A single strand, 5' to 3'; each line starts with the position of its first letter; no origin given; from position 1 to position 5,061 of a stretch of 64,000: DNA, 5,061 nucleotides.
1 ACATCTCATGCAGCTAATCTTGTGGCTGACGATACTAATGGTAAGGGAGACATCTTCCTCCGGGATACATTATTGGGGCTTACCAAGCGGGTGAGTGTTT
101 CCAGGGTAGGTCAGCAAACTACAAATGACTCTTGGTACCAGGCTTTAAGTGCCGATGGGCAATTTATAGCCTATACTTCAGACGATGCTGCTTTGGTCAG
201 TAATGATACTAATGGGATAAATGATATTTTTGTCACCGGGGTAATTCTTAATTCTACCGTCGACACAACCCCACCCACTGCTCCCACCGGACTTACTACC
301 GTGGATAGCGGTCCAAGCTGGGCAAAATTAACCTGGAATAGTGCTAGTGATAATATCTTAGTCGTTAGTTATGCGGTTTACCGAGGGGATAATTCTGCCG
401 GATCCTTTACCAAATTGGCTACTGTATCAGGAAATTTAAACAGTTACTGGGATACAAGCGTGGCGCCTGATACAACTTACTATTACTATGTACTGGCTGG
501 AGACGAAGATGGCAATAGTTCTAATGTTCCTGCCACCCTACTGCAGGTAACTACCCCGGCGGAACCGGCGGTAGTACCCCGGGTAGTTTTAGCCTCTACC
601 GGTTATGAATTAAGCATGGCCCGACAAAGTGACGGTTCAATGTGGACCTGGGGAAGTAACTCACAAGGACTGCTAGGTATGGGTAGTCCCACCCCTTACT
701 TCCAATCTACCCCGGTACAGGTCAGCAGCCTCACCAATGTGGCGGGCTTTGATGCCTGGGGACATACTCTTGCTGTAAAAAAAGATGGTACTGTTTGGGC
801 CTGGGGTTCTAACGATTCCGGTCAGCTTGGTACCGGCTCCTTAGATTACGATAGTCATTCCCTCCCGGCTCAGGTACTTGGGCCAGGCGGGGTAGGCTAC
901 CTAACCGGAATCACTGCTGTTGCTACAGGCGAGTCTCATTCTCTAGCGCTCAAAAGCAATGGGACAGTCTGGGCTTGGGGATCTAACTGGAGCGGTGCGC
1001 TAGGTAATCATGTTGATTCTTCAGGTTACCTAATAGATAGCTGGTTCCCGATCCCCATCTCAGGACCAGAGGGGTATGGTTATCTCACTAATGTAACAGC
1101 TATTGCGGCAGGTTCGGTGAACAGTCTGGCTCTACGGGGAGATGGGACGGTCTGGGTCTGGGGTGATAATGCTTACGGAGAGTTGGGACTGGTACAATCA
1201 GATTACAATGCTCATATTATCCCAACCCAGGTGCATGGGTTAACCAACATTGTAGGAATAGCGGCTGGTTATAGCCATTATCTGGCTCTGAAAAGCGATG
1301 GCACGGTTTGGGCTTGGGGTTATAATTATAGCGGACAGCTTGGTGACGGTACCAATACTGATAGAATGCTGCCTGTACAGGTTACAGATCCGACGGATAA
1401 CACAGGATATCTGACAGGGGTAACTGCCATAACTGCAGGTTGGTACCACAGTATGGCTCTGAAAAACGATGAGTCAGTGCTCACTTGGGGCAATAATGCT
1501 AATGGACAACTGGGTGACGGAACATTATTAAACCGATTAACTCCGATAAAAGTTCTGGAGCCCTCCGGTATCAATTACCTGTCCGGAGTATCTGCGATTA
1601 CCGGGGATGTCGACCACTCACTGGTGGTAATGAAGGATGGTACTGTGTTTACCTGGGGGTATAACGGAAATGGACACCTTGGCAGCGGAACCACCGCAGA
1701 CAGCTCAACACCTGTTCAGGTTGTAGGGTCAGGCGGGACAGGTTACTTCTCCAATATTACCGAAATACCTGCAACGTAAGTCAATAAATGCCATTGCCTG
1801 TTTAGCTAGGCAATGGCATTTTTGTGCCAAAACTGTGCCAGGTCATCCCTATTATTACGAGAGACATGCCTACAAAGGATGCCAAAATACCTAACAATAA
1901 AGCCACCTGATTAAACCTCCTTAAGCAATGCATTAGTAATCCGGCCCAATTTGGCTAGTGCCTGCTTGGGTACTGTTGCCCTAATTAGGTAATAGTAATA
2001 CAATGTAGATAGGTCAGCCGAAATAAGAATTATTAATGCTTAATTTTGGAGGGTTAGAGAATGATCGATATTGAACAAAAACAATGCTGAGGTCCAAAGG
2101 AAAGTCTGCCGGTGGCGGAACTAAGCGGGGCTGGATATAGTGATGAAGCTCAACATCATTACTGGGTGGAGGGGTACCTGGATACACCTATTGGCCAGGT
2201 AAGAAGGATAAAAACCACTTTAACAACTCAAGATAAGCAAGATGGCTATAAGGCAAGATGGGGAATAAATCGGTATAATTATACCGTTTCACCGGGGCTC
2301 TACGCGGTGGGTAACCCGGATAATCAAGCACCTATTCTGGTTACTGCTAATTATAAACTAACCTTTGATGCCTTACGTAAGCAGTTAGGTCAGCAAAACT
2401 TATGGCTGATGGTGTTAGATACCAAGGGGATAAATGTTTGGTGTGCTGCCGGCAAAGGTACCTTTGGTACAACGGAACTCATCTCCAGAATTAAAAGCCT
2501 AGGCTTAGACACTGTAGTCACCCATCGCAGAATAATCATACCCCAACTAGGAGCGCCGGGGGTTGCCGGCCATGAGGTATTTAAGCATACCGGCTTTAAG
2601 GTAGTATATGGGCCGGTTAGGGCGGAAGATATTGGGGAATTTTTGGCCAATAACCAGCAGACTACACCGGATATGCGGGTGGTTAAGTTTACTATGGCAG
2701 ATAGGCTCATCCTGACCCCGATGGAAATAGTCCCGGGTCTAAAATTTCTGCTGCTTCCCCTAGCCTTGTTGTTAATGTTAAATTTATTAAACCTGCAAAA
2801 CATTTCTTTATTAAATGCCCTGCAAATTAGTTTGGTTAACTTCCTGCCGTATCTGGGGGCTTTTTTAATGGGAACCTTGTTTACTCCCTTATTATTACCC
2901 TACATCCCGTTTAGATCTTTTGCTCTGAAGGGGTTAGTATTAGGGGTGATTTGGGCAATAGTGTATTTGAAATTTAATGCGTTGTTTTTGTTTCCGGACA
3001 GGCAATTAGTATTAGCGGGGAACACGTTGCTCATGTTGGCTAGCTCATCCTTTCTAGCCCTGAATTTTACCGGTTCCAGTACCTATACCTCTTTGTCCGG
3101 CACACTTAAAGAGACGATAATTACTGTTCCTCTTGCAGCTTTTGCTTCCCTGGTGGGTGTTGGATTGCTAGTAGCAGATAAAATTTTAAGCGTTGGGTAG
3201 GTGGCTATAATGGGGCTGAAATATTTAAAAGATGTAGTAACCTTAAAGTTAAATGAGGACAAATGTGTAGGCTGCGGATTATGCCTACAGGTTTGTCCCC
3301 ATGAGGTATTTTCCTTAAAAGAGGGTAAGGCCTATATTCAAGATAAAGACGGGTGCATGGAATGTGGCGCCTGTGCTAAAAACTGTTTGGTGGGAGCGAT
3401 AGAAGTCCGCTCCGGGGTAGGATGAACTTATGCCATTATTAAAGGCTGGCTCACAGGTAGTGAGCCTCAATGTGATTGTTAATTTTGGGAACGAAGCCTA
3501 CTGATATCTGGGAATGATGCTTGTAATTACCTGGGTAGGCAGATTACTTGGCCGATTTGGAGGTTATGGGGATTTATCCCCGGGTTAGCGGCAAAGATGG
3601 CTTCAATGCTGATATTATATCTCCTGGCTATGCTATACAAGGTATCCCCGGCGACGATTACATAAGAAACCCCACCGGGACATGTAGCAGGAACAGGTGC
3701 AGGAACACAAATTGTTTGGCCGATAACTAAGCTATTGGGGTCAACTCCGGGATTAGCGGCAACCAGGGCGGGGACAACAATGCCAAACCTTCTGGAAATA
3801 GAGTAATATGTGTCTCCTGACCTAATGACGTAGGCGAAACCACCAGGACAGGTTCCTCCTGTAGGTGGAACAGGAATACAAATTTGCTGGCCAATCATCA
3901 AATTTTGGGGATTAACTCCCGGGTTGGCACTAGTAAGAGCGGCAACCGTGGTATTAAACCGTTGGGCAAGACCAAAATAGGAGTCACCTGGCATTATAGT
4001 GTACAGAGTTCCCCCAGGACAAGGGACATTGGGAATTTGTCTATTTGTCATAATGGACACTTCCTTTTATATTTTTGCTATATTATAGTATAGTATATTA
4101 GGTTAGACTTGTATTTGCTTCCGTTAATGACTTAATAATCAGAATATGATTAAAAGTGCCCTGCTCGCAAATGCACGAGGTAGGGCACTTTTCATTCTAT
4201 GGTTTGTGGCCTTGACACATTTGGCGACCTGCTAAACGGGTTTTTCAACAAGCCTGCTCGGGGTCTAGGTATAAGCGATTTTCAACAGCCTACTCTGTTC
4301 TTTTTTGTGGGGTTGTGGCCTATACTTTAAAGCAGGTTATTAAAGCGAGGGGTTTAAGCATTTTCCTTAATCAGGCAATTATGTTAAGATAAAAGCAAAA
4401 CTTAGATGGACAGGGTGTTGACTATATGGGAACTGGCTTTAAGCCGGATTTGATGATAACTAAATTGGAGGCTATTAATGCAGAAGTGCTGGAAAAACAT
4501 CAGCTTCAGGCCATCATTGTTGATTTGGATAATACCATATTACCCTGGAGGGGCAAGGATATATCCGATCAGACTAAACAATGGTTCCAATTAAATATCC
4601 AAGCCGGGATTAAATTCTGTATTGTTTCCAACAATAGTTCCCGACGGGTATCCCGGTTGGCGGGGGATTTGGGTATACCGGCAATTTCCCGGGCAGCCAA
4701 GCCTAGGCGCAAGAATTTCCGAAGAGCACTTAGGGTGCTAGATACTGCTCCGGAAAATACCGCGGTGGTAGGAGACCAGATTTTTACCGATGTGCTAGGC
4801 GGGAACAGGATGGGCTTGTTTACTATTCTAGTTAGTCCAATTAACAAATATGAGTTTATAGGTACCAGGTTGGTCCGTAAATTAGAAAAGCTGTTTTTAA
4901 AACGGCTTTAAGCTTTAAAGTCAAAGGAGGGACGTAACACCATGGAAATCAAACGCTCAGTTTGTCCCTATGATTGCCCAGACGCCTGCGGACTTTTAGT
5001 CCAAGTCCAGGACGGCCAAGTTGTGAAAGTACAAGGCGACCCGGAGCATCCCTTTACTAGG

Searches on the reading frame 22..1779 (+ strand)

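Call 72: search_protein_families(library=pfam, max_evalue=0.00001, proteins=[window:22-1779:+])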
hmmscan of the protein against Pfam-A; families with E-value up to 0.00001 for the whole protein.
window:22-1779:+ (585 aa): 4 families
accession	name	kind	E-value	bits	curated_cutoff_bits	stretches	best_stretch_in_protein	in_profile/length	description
PF25390.1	WD40_RLD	-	1.4e-93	314.6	150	2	247-568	41-346/363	RCC1-like domain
PF00415.24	RCC1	-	2.3e-72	239.8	21.7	7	426-480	1-50/50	Regulator of chromosome condensation (RCC1) repeat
PF13540.12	RCC1_2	-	2e-59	196.4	22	5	410-439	1-30/30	Regulator of chromosome condensation (RCC1) repeat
PF25384.1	Alsin_RLD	-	2.7e-11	43.9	100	0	380-480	247-346/405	Alsin RCC1-like domain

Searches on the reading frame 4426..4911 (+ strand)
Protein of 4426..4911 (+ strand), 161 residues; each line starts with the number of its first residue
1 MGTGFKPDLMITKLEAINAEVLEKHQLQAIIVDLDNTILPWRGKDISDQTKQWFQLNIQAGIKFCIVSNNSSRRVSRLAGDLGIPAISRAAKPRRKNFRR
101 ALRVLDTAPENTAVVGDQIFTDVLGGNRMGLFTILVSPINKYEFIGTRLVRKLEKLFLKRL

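Call 46: search_protein_families(library=pfam, proteins=[window:4426-4911:+])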
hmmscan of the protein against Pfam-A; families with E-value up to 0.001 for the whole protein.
window:4426-4911:+ (161 aa): 6 families
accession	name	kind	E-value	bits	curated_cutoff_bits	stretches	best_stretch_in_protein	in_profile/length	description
PF13242.12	Hydrolase_like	-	1.8e-11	44.2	22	1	91-136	3-48/75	HAD-hyrolase-like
PF09419.16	PGP_phosphatase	-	1.9e-11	44.3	20.4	1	5-136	17-163/168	Mitochondrial PGP phosphatase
PF00702.32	Hydrolase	-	1.1e-10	42.6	26.4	1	58-130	111-191/191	haloacid dehalogenase-like hydrolase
PF08282.18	Hydrolase_3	-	2.6e-06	27.8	20.9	1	30-85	1-55/255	haloacid dehalogenase-like hydrolase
PF13419.12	HAD_2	-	1.4e-05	25.8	23.8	1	61-136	95-178/178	Haloacid dehalogenase-like hydrolase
PF13344.12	Hydrolase_6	-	0.00069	20.1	27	0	31-82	2-51/101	Haloacid dehalogenase-like hydrolase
